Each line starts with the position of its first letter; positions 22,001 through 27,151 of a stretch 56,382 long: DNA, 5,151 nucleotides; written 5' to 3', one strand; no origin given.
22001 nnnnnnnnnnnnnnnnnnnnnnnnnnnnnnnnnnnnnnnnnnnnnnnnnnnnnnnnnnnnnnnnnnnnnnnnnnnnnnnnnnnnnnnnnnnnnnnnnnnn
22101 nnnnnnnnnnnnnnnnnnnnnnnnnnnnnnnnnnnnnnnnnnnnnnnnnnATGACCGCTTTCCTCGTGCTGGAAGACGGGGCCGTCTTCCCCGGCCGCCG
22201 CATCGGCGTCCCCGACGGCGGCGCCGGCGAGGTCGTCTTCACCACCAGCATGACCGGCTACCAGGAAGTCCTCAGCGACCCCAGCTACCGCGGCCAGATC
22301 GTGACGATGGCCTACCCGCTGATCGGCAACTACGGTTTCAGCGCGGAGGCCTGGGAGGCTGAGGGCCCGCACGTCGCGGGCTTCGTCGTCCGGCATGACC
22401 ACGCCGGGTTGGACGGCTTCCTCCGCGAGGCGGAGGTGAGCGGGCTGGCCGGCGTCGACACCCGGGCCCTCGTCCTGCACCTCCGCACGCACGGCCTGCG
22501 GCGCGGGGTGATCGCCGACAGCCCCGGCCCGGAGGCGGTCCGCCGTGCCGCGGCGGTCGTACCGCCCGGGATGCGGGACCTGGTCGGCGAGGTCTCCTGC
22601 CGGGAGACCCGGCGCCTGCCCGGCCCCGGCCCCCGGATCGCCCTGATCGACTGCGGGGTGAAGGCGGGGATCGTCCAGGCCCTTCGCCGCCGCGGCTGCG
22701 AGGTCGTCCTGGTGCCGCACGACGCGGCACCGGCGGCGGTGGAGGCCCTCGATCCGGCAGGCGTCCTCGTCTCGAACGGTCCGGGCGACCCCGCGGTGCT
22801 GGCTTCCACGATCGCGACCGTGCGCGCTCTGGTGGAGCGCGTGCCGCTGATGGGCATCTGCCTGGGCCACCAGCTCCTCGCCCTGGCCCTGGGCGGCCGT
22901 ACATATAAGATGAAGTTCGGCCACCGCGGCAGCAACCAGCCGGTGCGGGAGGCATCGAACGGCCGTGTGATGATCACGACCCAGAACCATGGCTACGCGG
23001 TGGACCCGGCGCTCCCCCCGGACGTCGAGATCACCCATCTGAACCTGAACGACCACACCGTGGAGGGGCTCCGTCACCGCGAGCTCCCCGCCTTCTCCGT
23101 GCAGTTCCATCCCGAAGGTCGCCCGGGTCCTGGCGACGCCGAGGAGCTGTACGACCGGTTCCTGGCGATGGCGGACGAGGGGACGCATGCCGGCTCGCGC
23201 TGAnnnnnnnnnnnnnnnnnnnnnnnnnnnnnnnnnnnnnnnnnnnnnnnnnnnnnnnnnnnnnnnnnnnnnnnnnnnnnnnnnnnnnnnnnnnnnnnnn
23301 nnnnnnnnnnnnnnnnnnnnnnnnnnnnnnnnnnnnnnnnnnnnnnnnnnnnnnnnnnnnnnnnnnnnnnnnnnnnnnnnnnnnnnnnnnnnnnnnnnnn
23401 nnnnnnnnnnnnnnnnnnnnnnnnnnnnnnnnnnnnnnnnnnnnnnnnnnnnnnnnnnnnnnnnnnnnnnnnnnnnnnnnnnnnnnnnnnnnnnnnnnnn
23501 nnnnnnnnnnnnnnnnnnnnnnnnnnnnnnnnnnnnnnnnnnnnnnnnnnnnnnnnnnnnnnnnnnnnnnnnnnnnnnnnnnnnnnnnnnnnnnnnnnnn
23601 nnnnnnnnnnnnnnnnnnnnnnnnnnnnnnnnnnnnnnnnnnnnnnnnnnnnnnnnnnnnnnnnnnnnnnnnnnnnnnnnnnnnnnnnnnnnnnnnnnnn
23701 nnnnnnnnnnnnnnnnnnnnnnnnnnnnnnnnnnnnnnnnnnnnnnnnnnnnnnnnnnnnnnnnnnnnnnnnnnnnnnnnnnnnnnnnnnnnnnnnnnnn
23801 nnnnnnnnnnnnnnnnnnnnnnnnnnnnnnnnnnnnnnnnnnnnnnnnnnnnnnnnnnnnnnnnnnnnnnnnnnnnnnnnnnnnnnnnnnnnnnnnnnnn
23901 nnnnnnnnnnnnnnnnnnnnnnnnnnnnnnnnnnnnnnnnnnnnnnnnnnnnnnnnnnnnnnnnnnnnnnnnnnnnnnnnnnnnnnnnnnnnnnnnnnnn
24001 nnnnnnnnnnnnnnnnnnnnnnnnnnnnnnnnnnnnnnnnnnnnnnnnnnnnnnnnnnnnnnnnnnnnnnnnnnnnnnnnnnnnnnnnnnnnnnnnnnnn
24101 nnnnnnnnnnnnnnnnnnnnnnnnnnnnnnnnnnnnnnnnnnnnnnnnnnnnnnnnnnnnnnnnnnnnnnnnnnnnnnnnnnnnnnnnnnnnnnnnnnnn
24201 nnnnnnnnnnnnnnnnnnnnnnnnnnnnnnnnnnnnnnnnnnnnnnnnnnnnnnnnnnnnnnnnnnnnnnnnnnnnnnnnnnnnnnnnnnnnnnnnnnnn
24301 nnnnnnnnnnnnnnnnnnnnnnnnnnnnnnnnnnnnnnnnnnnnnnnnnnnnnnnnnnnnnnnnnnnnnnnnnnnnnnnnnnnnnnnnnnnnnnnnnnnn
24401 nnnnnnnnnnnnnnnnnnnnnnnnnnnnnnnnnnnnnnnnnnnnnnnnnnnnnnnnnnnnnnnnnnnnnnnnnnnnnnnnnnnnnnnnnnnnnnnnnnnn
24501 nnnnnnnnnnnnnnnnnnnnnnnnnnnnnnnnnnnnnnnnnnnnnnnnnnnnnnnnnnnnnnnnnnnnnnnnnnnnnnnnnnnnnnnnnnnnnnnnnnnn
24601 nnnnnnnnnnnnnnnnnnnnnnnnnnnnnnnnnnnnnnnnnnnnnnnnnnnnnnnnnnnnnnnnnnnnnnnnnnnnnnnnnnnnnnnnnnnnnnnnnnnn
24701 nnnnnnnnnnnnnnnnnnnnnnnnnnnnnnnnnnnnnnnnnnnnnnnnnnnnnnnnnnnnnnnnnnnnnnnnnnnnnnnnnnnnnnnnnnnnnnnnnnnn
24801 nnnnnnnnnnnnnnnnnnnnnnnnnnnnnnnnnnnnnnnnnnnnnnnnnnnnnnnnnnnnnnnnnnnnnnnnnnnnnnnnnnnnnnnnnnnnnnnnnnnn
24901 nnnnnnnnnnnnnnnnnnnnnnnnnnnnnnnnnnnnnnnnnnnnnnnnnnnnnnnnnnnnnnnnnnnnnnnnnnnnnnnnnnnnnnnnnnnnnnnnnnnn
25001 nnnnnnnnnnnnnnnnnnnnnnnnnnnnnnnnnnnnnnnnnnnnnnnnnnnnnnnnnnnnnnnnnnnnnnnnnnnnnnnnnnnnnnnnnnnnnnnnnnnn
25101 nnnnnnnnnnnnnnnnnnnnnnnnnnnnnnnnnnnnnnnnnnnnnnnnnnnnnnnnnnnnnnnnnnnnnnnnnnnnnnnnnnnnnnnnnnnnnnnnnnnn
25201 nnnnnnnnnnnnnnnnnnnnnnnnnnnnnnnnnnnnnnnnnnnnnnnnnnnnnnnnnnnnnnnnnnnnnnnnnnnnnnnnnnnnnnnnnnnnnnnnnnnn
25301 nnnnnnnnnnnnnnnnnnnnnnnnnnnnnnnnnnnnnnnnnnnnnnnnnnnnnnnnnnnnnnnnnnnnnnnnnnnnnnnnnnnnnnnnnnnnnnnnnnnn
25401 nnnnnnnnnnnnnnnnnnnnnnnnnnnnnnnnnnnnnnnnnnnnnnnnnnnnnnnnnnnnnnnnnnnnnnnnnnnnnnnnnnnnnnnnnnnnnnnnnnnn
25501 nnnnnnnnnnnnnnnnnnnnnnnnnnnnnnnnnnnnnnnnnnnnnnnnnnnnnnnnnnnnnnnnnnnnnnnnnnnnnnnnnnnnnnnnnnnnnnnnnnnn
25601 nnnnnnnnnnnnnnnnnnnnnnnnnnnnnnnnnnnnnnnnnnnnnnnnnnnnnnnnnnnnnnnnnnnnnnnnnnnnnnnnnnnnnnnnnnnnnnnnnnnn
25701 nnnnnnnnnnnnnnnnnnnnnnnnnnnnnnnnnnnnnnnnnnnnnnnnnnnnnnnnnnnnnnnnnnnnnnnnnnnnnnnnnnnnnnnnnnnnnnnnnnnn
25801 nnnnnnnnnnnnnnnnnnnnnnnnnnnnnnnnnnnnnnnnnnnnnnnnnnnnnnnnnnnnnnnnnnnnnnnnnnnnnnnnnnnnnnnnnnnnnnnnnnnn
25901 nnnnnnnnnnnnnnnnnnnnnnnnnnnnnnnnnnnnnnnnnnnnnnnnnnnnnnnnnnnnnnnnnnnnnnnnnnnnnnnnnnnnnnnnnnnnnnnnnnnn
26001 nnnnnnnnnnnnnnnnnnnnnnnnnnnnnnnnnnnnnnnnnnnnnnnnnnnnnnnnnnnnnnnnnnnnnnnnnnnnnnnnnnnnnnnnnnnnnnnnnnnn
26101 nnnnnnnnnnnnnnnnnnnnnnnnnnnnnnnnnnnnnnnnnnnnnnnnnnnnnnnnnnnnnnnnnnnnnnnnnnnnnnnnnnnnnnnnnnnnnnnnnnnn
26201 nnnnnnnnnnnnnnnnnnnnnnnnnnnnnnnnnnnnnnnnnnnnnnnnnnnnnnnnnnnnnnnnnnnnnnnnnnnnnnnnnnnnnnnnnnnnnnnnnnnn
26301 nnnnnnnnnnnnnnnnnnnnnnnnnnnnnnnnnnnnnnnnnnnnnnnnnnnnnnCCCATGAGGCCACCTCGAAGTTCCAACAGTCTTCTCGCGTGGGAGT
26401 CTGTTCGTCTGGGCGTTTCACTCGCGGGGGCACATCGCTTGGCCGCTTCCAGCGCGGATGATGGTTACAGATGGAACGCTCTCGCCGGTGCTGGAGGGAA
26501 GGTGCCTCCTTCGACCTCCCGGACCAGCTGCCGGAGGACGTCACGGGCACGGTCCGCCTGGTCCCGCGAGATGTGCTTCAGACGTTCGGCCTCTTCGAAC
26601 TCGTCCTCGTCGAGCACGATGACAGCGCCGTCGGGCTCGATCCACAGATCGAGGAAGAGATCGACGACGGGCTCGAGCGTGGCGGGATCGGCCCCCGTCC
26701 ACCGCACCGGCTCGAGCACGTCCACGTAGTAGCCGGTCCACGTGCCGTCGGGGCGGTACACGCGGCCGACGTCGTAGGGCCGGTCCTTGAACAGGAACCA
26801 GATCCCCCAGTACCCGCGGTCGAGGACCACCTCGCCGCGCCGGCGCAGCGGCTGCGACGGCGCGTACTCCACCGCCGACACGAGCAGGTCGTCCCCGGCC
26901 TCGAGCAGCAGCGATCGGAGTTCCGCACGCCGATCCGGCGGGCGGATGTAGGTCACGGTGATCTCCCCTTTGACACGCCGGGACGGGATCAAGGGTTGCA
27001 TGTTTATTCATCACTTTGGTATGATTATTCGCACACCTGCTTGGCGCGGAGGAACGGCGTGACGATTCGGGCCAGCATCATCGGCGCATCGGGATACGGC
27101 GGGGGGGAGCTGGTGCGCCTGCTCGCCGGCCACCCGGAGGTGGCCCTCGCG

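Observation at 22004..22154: carA leader: promoter, SD-preceded 21-codon uORF that spans an intrinsic terminator and ends in ATGA with the carA start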

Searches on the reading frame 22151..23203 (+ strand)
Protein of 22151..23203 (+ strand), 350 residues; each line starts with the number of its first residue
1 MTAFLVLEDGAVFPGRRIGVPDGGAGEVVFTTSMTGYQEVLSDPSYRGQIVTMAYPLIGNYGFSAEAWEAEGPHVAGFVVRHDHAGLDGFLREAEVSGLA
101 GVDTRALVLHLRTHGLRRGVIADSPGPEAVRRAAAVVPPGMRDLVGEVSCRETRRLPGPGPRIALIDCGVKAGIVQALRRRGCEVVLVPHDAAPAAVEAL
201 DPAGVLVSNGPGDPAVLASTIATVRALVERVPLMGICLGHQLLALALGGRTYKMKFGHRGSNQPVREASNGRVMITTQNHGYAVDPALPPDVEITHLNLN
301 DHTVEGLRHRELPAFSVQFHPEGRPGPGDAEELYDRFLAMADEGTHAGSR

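Call 8: search_protein_families(library=ncbifam, proteins=[window:22151-23203:+])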
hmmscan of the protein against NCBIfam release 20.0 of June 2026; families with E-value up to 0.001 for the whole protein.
window:22151-23203:+ (350 aa): 25 families
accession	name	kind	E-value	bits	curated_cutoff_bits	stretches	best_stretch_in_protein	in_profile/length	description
TIGR01368.1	CPSaseIIsmall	equivalog_domain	2.8e-123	411.5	307.35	1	3-341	1-359/361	glutamine-hydrolyzing carbamoyl-phosphate synthase small subunit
NF009475.0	PRK12838.1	equivalog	1.1e-118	396.3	221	1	1-342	1-354/359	carbamoyl phosphate synthase small subunit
NF011201.0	PRK14607.1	equivalog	1.7e-22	79.8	670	1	174-343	15-191/534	bifunctional anthranilate synthase component II/anthranilate phosphoribosyltransferase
TIGR00566.1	trpG_papA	subfamily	2.6e-17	63.2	121.05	1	174-322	15-175/192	glutamine amidotransferase of anthranilate synthase or aminodeoxychorismate synthase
NF005849.0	PRK07765.1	equivalog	4.2e-17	62.1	308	1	175-322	17-174/219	aminodeoxychorismate/anthranilate synthase component II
NF005946.0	PRK08007.1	equivalog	5.4e-17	61.9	332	1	180-323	21-171/187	aminodeoxychorismate synthase component 2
NF010081.0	PRK13566.1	equivalog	2.3e-16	59.2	645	1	155-322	523-699/729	anthranilate synthase component I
NF005271.0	PRK06774.1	equivalog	2.6e-15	56.3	340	1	182-324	23-176/191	aminodeoxychorismate synthase component II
TIGR01815.1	TrpE-clade3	equivalog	3.6e-15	55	739.15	1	149-322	506-687/717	anthranilate synthase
NF005799.0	PRK07649.1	equivalog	1.9e-14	53.6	327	1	174-323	15-171/195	aminodeoxychorismate/anthranilate synthase component II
TIGR00888.1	guaA_Nterm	equivalog_domain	1.5e-13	50.6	172.15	1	174-338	14-181/188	glutamine-hydrolyzing GMP synthase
NF001975.0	PRK00758.1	equivalog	3e-13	49.8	198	1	174-341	17-182/185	GMP synthase subunit A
NF006462.0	PRK08857.1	equivalog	3e-13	49.8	345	1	182-323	23-176/193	aminodeoxychorismate/anthranilate synthase component II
NF041322.1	Anth_synII_Halo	equivalog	1.2e-12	47.9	320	1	184-323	24-173/190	anthranilate synthase component II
NF005367.0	PRK06895.1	equivalog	1.5e-12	47.8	265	1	203-322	45-171/190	anthranilate synthase component II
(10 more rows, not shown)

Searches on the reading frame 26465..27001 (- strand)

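Call 26: search_protein_families(library=ncbifam, proteins=[window:26465-27001:-], max_evalue=0.00001)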
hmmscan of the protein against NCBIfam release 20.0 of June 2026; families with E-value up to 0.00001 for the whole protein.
window:26465-27001:- (178 aa): 1 family
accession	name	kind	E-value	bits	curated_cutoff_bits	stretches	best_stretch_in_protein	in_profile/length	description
NF049998.1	FomD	equivalog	8.8e-08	32.1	320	1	73-164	88-175/207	cytidylyl-2-hydroxypropylphosphonate hydrolase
